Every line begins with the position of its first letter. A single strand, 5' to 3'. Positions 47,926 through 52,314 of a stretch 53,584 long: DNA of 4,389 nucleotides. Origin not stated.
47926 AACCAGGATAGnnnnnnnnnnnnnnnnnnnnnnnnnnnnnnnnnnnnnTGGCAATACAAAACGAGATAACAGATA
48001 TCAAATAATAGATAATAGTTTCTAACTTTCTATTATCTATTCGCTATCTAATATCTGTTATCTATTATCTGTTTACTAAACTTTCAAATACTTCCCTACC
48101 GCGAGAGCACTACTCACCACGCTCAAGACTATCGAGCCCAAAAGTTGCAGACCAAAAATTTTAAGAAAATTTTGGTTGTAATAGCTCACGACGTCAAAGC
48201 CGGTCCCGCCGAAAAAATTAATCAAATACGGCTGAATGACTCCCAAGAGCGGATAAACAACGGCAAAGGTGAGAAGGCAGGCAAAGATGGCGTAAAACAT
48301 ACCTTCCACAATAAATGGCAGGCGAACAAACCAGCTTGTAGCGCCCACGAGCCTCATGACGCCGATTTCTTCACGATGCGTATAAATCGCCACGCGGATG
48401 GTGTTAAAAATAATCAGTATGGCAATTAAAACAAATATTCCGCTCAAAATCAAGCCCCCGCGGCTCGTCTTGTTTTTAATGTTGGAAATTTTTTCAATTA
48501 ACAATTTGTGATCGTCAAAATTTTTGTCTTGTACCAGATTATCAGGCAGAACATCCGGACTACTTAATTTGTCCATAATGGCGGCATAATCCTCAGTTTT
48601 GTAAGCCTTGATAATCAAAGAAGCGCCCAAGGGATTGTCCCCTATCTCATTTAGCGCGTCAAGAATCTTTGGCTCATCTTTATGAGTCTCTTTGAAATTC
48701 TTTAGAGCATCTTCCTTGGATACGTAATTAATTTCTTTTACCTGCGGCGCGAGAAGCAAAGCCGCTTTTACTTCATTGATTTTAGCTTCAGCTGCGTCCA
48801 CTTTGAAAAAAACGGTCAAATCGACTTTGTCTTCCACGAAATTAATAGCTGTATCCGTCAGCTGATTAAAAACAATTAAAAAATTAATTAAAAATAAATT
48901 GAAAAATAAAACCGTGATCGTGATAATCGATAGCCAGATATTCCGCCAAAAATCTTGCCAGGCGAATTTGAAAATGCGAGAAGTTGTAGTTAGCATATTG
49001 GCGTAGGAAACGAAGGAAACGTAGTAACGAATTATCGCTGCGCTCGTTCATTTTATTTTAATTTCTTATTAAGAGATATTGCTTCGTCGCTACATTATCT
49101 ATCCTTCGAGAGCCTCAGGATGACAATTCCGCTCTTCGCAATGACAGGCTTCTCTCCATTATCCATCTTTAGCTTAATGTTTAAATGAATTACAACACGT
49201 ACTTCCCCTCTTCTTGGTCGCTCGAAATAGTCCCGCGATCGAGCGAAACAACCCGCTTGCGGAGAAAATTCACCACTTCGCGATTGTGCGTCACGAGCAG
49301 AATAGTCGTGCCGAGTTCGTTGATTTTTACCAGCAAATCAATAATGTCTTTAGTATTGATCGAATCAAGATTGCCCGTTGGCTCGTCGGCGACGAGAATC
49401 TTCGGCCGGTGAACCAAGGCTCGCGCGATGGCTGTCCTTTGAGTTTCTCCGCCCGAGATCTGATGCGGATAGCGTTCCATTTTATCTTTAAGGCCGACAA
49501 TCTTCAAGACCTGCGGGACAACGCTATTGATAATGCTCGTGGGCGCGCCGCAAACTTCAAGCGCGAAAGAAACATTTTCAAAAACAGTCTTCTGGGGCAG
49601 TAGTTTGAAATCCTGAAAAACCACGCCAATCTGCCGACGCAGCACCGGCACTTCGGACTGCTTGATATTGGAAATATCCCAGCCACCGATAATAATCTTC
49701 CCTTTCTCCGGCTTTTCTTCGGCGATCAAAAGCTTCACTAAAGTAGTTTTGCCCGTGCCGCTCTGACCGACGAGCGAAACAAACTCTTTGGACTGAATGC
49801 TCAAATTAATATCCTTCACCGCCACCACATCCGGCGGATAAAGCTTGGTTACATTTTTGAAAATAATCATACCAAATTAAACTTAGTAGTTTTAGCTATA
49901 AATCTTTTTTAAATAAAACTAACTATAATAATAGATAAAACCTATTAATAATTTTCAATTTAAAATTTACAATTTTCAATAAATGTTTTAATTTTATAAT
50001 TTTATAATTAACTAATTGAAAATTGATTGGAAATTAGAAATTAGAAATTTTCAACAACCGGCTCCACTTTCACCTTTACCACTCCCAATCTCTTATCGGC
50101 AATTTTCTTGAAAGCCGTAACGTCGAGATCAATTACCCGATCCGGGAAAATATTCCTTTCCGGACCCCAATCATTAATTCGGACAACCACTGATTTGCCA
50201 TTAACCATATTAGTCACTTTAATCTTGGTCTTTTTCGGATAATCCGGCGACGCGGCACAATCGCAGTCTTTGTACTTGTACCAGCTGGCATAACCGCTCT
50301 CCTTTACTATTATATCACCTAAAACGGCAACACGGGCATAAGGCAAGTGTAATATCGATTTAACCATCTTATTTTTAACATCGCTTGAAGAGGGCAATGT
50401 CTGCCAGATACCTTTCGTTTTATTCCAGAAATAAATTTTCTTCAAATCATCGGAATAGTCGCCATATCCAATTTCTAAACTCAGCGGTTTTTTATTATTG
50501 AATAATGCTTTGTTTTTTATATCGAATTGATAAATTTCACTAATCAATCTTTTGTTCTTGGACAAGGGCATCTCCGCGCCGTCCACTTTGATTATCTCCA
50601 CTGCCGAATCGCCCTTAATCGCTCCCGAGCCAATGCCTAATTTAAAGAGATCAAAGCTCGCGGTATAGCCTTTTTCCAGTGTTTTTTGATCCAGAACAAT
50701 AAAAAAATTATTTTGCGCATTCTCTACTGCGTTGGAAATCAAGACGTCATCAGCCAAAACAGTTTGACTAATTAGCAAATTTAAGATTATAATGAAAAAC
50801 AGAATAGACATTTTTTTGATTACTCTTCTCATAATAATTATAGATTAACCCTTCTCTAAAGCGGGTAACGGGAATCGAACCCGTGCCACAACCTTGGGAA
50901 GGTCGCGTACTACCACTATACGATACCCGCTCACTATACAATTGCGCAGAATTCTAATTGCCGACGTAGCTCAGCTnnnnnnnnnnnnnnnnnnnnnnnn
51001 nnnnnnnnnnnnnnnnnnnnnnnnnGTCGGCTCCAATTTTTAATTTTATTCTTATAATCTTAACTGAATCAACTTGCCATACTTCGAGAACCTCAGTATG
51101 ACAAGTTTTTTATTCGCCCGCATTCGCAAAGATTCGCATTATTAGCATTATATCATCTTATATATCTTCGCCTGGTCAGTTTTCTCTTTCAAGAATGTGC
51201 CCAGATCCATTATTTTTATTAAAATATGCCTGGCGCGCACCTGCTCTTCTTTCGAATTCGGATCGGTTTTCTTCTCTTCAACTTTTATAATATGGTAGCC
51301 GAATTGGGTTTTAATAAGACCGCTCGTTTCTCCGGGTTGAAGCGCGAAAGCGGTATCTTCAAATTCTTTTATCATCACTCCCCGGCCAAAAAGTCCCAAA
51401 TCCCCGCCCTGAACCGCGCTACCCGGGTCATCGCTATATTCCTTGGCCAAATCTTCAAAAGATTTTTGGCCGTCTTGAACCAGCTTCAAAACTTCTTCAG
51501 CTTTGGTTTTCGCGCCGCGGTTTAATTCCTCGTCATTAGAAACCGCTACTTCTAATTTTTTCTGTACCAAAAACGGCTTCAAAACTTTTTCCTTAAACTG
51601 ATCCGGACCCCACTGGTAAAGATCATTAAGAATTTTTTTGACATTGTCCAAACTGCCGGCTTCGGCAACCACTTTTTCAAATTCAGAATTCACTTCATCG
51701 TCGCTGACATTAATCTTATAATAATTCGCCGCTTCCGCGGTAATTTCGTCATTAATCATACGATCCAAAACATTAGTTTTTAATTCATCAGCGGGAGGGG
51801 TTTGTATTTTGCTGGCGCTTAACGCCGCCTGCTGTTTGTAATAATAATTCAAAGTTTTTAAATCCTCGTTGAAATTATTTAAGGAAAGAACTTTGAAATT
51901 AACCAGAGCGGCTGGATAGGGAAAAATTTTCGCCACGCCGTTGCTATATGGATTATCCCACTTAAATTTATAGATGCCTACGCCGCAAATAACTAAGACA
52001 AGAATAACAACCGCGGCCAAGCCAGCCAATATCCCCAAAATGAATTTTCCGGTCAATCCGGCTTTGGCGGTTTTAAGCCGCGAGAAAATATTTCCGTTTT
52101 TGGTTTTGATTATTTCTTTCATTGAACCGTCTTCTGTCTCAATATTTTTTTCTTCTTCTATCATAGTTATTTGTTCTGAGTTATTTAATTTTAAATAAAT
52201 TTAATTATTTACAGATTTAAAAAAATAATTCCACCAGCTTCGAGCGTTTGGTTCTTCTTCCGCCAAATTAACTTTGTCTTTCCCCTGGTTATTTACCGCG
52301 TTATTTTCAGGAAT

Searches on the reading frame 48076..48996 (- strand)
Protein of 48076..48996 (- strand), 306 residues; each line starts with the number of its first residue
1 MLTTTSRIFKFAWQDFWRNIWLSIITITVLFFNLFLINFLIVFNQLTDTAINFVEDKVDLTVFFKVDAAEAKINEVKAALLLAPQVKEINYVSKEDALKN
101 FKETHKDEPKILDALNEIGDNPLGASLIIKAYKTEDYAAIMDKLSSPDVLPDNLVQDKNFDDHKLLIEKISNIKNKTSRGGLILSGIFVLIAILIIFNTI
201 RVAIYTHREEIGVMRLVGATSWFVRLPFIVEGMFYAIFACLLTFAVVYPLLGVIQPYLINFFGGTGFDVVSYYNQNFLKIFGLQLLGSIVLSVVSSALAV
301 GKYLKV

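Call 15: search_protein_families(library=pfam, proteins=[window:48076-48996:-], max_evalue=0.001)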
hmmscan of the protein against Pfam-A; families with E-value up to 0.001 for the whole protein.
window:48076-48996:- (306 aa): 2 families
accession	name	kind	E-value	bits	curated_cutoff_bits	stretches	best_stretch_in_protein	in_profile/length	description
PF18075.7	FtsX_ECD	-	9.8e-17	61.8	23.5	1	58-146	1-89/96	FtsX extracellular domain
PF02687.27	FtsX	-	9.3e-14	52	25.5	1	183-305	2-117/120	FtsX-like permease C-terminal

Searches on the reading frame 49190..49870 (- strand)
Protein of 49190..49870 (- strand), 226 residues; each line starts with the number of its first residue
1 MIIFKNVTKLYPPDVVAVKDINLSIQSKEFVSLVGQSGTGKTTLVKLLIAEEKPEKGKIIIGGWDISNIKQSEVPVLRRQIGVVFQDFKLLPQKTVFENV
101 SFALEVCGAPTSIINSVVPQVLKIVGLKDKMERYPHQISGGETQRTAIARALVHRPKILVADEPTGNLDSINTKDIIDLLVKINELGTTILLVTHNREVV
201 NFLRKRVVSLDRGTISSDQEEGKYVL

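Call 15: search_protein_families(library=pfam, proteins=[window:49190-49870:-], max_evalue=0.001)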
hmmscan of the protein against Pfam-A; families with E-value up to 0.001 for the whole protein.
window:49190-49870:- (226 aa): 5 families
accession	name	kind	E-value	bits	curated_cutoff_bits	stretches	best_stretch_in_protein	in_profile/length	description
PF00005.33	ABC_tran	-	1.4e-34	120.1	25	1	18-165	1-136/137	ABC transporter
PF13401.12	AAA_22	-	5.5e-05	23.9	27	1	27-163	4-92/130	AAA domain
PF13304.12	AAA_21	-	0.0002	22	27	0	143-200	242-303/304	AAA domain, putative AbiEii toxin, Type IV TA system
PF03193.22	RsgA_GTPase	-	0.00043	20.6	30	0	19-58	98-136/174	RsgA GTPase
PF13191.12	AAA_16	-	0.00052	21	32.6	1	26-71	22-64/167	AAA ATPase domain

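Call 31: find_encoding_contigs(protein=window:49190-49870:-, flank=10000, max_places=6)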
Protein window:49190-49870:- (226 aa): 1 contig read that carries it; 1 place shown.
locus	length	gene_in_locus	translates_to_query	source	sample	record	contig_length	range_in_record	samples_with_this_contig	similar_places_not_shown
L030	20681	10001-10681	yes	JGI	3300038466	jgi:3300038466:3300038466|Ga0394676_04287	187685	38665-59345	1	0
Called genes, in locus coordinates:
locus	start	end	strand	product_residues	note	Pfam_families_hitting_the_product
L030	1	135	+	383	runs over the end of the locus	PF13091:PLDc_2, PF00614:PLDc (weak), PF13091:PLDc_2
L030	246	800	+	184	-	PF01909:NTP_transf_2, PF18765:Polbeta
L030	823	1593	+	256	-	PF18306:LDcluster4, PF03641:Lysine_decarbox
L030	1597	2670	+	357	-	-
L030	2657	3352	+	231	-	PF00156:Pribosyltran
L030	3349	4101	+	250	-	PF00156:Pribosyltran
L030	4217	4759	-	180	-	-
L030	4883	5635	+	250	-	PF13518:HTH_28 (weak), PF13565:HTH_32, PF00665:rve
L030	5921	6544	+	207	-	PF01300:Sua5_yciO_yrdC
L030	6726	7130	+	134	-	PF04480:DUF559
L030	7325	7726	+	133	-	PF04977:DivIC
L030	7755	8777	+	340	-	PF13623:SurA_N_2 (weak), PF13624:SurA_N_3, PF13145:Rotamase_2, PF13616:Rotamase_3, PF00639:Rotamase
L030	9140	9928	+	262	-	PF03330:DPBB_1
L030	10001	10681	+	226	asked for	PF00005:ABC_tran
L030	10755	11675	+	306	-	PF18075:FtsX_ECD, PF02687:FtsX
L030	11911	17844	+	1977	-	PF03534:SpvB, PF01839:FG-GAP (faint), PF13517:FG-GAP_3, PF12256:TcdB_toxin_midN, PF05593:RHS_repeat (weak), PF25023:TEN_YD-shell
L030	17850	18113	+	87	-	-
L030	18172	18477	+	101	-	-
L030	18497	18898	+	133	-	PF24722:DUF7674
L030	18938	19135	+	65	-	-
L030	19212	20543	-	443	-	PF00239:Resolvase, PF07508:Recombinase, PF13408:Zn_ribbon_recom (weak)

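Call 94: search_protein_families(library=pfam, proteins=[L030:17850-18113:+, L030:18497-18898:+, L030:18938-19135:+], max_evalue=1)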
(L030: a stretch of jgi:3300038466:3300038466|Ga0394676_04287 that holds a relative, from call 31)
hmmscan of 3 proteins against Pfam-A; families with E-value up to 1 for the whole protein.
L030:17850-18113:+ (87 aa): 3 families
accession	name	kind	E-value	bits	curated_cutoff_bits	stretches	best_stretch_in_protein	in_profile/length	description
PF08958.15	DUF1871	-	0.00012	22.8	22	1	14-70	2-56/77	Domain of unknown function (DUF1871)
PF08349.16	DUF1722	-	0.027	15.2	22.5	1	7-68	8-69/117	Protein of unknown function (DUF1722)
PF06589.16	CRA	-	0.05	14.1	26.6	1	21-62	60-101/123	Circumsporozoite-related antigen (CRA)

L030:18497-18898:+ (133 aa): 2 families
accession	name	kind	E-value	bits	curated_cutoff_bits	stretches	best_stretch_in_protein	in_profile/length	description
PF24722.1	DUF7674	-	1.2e-08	35.4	27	1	28-119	2-94/111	Domain of unknown function (DUF7674)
PF11567.13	PfUIS3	-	0.084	13.7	25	1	64-114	7-48/101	Plasmodium falciparum UIS3 membrane protein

L030:18938-19135:+ (65 aa): 2 families
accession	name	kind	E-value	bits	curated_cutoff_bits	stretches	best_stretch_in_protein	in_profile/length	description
PF10049.14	DUF2283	-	4.4e-05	24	23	1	21-64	15-47/49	Protein of unknown function (DUF2283)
PF13130.11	DUF3952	-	0.12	13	25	1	20-46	21-47/101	Domain of unknown function (DUF3952)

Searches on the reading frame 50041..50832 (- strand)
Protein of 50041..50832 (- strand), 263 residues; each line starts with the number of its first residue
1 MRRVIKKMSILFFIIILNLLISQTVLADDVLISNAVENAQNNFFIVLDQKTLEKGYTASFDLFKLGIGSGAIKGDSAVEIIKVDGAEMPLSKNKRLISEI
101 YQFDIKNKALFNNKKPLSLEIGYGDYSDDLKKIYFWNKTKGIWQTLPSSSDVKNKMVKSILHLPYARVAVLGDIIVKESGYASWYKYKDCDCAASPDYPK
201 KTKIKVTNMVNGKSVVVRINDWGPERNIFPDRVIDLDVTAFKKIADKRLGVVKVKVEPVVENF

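Call 15: search_protein_families(library=pfam, proteins=[window:50041-50832:-], max_evalue=0.001)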
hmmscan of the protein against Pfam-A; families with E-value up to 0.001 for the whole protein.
window:50041-50832:- (263 aa): 1 family
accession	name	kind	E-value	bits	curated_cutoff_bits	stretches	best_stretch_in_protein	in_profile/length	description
PF03330.24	DPBB_1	-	1.5e-12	48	28.8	1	189-256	22-83/83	Lytic transglycolase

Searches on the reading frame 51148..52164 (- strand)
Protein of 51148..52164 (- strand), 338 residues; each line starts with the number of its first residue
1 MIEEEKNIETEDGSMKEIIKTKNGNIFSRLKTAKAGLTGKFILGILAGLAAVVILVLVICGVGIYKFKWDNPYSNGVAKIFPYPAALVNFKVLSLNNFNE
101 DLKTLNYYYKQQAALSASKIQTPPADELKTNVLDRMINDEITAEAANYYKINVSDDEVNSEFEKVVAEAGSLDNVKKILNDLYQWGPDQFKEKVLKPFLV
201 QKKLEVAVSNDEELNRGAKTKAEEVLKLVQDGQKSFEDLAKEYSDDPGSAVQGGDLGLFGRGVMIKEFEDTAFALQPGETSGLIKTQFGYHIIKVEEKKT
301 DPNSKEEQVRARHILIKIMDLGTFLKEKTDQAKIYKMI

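Call 15: search_protein_families(library=pfam, proteins=[window:51148-52164:-], max_evalue=0.001)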
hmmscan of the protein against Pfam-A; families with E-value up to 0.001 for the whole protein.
window:51148-52164:- (338 aa): 6 families
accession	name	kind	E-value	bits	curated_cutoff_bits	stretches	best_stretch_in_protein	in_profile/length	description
PF13616.12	Rotamase_3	-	3.4e-28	98.9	22.5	1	210-299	28-116/116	PPIC-type PPIASE domain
PF00639.27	Rotamase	-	2.1e-25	89.9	21.7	1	211-296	11-96/97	PPIC-type PPIASE domain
PF13624.11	SurA_N_3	-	3.4e-11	43.7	27.2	1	49-202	17-160/162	SurA-like N-terminal domain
PF13145.12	Rotamase_2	-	1.4e-10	42.4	27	1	218-310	32-120/121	PPIC-type PPIASE domain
PF13623.11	SurA_N_2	-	1.7e-07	31.7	28.5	1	60-164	16-121/145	SurA-like N-terminal domain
PF09312.16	SurA_N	-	2.9e-07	31.1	30.8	1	86-177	6-92/118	SurA N-terminal domain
